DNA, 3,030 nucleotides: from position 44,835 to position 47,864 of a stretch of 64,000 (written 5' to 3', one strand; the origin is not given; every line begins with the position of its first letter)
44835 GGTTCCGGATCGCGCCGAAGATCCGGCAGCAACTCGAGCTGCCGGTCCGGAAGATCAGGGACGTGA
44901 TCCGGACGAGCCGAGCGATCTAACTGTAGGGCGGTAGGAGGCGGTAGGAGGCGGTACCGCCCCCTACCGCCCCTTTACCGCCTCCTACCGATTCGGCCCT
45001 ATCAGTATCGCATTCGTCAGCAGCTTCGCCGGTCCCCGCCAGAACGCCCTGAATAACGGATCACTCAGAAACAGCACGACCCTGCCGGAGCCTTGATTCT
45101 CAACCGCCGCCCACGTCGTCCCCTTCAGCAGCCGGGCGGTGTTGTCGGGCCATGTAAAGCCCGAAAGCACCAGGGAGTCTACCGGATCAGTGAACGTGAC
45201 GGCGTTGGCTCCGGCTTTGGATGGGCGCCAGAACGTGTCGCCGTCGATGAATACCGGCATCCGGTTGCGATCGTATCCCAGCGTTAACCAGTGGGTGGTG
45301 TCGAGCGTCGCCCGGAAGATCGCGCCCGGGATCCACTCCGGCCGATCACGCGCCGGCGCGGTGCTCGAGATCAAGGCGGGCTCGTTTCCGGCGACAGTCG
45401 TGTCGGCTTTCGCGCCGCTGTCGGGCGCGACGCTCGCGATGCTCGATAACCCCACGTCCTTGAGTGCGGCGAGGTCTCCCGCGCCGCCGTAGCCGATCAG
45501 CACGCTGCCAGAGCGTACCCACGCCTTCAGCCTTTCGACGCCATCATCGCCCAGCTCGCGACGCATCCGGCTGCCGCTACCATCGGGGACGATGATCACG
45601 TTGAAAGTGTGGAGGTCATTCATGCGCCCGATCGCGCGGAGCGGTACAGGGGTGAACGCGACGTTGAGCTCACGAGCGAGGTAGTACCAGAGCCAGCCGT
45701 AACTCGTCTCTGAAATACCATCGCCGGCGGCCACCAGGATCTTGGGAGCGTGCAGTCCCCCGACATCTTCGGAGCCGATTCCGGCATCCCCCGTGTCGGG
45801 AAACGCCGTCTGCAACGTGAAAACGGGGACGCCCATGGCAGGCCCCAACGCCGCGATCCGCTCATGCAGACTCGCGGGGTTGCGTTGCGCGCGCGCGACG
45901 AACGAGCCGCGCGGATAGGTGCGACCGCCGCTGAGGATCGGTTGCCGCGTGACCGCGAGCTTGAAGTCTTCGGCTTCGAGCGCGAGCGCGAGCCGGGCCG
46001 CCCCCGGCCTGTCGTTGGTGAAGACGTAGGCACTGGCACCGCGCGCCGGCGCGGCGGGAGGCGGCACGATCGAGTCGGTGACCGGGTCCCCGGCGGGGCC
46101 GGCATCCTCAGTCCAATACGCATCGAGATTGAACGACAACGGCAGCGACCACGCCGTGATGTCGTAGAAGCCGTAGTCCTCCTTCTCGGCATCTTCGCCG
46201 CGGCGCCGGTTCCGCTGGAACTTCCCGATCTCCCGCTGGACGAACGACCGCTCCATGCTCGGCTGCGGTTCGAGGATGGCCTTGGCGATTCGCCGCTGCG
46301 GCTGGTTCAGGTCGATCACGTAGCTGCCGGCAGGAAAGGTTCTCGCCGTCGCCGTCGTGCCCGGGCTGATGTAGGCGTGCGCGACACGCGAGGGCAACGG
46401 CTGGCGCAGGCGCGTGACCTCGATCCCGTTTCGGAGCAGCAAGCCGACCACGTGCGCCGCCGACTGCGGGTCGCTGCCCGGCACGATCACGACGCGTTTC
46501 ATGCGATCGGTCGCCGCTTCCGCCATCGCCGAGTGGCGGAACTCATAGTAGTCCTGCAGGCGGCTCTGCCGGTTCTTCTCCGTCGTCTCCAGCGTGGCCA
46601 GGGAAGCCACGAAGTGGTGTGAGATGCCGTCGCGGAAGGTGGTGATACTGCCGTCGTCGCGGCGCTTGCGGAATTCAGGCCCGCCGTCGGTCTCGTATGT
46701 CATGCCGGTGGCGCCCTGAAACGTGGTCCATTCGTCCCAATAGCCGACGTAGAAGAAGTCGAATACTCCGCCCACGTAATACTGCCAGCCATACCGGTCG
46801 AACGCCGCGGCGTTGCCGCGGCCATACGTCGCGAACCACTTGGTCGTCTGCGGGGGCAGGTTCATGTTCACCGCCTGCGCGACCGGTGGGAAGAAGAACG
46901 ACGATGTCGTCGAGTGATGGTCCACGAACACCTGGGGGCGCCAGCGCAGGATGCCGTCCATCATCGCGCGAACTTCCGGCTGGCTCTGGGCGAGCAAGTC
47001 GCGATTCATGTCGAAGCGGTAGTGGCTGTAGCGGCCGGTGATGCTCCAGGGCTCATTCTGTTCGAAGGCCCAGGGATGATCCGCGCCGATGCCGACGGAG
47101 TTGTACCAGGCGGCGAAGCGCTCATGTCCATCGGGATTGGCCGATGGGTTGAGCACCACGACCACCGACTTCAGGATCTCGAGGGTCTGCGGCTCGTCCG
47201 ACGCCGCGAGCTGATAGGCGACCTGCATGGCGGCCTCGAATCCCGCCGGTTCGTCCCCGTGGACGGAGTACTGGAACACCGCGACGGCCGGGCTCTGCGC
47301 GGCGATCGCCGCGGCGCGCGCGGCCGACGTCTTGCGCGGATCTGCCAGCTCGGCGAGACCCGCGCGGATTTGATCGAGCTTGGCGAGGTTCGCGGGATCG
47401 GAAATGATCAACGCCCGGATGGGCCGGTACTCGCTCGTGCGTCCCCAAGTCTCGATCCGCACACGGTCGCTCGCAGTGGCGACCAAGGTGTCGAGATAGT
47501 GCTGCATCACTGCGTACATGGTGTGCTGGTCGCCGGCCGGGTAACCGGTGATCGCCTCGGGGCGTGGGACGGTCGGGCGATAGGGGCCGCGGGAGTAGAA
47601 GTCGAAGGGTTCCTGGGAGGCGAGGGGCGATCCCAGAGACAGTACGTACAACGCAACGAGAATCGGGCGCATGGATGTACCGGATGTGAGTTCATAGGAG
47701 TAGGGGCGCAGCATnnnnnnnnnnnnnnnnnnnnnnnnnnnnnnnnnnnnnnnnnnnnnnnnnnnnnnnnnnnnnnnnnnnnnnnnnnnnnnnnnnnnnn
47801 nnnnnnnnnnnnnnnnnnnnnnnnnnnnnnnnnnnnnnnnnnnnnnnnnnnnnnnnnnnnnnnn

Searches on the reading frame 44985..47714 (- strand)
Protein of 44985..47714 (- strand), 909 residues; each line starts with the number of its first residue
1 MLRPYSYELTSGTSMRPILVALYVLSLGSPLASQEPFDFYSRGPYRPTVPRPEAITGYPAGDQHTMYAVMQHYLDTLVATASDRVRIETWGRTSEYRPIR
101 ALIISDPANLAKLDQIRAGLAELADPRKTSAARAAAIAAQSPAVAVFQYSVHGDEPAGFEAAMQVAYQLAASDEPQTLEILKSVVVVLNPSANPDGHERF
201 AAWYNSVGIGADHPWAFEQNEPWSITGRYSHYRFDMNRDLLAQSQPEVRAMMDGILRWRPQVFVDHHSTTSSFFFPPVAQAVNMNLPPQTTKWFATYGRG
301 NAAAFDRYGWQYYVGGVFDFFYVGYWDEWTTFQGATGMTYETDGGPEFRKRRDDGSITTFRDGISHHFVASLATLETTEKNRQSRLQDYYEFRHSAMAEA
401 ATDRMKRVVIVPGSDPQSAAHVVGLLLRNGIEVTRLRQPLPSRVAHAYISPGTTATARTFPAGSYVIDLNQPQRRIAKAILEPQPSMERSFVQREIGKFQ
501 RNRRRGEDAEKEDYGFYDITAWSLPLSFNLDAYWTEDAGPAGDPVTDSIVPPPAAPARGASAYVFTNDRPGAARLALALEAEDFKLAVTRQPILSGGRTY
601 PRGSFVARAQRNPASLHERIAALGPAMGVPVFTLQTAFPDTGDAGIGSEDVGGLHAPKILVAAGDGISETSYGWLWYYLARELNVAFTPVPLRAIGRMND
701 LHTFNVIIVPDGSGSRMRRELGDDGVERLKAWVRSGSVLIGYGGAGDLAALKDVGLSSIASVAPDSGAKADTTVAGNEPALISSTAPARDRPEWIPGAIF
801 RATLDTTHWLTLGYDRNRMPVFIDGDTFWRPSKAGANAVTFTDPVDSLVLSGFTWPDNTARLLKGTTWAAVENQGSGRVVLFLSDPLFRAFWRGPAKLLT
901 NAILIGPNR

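Call 3: search_protein_families(library=pfam, proteins=[window:44985-47714:-], max_evalue=0.01)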
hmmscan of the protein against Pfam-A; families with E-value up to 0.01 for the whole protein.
window:44985-47714:- (909 aa): 1 family
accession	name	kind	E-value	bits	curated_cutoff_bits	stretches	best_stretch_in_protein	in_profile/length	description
PF00246.29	Peptidase_M14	-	2.9e-22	80.1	21.6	1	70-322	1-237/286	Zinc carboxypeptidase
